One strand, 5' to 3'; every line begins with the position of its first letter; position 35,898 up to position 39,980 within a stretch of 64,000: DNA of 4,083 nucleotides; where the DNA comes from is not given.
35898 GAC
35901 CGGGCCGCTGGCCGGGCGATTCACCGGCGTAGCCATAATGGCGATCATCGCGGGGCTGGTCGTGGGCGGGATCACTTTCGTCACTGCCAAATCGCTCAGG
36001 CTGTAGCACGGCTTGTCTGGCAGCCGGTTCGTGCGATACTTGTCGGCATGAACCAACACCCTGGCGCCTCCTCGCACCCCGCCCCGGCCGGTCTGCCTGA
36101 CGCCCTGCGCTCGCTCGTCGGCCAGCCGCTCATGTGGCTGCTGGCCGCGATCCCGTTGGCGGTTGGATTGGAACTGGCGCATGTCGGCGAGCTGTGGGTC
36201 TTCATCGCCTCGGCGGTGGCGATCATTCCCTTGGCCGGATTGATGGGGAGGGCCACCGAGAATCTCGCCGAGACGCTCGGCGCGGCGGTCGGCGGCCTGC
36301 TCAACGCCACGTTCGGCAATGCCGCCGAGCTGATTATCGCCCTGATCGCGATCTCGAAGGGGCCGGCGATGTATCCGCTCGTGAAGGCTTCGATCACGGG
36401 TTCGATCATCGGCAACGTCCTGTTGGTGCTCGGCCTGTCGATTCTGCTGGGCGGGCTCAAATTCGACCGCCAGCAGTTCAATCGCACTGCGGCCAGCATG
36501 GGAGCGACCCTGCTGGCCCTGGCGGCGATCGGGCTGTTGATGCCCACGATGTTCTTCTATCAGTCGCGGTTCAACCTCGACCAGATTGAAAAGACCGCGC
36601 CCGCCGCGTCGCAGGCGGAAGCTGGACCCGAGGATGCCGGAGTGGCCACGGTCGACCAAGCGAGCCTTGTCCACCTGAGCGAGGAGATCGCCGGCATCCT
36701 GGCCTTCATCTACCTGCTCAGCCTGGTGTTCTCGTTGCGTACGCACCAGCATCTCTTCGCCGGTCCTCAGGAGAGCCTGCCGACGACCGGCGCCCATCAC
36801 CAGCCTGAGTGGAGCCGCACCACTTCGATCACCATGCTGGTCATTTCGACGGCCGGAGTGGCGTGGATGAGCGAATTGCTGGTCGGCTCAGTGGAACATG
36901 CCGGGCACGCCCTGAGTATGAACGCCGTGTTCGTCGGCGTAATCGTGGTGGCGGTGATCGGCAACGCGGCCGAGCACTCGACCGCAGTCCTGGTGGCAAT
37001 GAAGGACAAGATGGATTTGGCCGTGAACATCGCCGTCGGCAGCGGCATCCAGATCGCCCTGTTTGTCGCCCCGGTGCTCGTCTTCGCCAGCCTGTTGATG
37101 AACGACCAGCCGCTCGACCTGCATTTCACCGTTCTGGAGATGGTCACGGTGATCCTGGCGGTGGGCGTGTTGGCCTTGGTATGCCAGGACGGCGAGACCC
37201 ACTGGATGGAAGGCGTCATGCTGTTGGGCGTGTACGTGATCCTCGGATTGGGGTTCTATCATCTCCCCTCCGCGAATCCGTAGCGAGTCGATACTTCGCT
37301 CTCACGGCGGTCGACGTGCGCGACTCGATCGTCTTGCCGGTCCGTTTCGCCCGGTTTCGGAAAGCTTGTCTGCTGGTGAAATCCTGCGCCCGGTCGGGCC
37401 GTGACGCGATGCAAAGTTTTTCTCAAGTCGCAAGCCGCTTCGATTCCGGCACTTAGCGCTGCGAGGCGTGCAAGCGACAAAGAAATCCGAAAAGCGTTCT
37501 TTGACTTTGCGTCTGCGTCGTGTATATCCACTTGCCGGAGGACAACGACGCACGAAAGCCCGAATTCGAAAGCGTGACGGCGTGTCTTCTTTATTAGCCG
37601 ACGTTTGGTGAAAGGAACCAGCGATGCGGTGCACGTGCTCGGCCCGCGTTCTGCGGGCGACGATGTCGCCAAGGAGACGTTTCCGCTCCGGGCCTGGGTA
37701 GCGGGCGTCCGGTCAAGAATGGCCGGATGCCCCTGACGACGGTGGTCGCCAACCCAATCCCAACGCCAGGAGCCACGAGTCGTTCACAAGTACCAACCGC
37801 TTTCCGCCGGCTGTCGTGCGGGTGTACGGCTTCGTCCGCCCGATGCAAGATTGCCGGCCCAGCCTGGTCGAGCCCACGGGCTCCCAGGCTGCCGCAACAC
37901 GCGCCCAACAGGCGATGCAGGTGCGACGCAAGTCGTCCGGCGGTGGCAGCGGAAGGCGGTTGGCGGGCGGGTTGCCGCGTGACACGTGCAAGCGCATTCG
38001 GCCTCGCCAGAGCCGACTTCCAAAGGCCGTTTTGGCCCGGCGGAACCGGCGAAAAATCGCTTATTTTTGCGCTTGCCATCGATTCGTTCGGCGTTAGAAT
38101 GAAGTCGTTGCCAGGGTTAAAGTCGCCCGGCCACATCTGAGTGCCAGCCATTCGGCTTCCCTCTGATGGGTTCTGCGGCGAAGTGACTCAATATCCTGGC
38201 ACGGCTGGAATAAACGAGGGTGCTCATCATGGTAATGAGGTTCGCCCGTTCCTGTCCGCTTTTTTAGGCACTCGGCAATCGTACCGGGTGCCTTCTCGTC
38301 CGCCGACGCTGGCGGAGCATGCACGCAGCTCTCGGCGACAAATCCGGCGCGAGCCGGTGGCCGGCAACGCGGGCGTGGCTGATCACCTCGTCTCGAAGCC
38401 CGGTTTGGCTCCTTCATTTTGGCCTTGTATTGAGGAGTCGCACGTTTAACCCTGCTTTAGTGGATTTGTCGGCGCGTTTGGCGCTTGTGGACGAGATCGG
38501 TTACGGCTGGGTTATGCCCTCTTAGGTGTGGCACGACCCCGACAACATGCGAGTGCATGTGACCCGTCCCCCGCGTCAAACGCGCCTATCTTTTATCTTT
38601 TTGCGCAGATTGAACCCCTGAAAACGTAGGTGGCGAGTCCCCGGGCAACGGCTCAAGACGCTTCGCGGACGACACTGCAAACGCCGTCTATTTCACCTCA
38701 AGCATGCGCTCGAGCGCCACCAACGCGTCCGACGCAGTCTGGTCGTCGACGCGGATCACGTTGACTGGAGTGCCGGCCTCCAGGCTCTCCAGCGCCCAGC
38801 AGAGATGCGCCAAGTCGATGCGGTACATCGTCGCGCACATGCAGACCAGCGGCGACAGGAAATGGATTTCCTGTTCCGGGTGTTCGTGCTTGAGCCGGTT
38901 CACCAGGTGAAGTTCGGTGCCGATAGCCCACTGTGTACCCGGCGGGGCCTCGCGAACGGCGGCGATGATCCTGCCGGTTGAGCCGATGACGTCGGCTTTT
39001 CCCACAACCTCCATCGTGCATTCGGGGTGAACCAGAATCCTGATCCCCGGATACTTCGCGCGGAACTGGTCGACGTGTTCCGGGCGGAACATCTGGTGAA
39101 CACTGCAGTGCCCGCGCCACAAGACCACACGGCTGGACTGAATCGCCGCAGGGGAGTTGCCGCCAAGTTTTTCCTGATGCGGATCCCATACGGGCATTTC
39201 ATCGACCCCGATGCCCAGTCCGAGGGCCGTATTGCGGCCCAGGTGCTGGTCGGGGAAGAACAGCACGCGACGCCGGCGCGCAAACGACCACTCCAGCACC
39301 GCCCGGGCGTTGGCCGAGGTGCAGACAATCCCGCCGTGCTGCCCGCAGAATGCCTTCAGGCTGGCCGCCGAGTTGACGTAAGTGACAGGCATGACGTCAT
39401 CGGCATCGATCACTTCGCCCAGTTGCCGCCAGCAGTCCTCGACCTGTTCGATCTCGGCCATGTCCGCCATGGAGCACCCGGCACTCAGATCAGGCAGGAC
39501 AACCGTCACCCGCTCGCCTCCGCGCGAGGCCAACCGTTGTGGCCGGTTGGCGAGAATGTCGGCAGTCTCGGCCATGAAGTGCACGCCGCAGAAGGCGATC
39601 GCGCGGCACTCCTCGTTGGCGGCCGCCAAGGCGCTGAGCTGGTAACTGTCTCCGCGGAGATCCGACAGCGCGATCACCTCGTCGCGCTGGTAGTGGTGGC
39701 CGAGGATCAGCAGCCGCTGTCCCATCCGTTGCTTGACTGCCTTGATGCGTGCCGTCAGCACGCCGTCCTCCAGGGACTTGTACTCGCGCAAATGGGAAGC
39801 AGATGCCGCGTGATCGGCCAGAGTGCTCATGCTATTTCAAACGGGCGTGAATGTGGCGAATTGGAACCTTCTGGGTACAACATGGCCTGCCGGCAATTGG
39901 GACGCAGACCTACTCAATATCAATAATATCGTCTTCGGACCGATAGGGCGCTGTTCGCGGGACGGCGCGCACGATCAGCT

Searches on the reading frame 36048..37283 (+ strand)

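Call 24: search_protein_families(library=pfam, proteins=[window:36048-37283:+], max_evalue=0.01)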
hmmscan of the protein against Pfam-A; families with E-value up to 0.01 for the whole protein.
window:36048-37283:+ (411 aa): 2 families
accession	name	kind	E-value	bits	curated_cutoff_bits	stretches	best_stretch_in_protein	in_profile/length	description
PF01699.29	Na_Ca_ex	-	8.4e-38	130.1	24.9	2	260-399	2-145/151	Sodium/calcium exchanger protein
PF15033.11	Kinocilin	-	0.00043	20.4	27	1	143-182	32-71/123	Kinocilin protein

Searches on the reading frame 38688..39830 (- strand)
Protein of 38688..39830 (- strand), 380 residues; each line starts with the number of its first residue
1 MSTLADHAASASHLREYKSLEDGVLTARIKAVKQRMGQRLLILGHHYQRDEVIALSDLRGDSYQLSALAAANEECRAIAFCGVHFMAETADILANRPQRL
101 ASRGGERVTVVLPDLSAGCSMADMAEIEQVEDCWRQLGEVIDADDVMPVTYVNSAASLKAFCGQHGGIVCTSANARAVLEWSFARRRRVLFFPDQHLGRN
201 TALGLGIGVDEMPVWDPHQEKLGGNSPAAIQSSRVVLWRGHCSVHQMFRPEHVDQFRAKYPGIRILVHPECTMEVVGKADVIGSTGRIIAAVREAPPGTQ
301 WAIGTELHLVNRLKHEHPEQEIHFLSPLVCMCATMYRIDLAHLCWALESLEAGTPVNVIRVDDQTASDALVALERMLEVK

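Call 70: search_protein_families(library=pfam, proteins=[window:38688-39830:-], max_evalue=0.0001)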
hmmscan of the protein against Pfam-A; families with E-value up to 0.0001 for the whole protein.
window:38688-39830:- (380 aa): 1 family
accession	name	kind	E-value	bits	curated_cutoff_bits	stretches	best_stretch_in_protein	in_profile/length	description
PF02445.21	NadA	-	4.2e-94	315.4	27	1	28-378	2-295/295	Quinolinate synthetase A protein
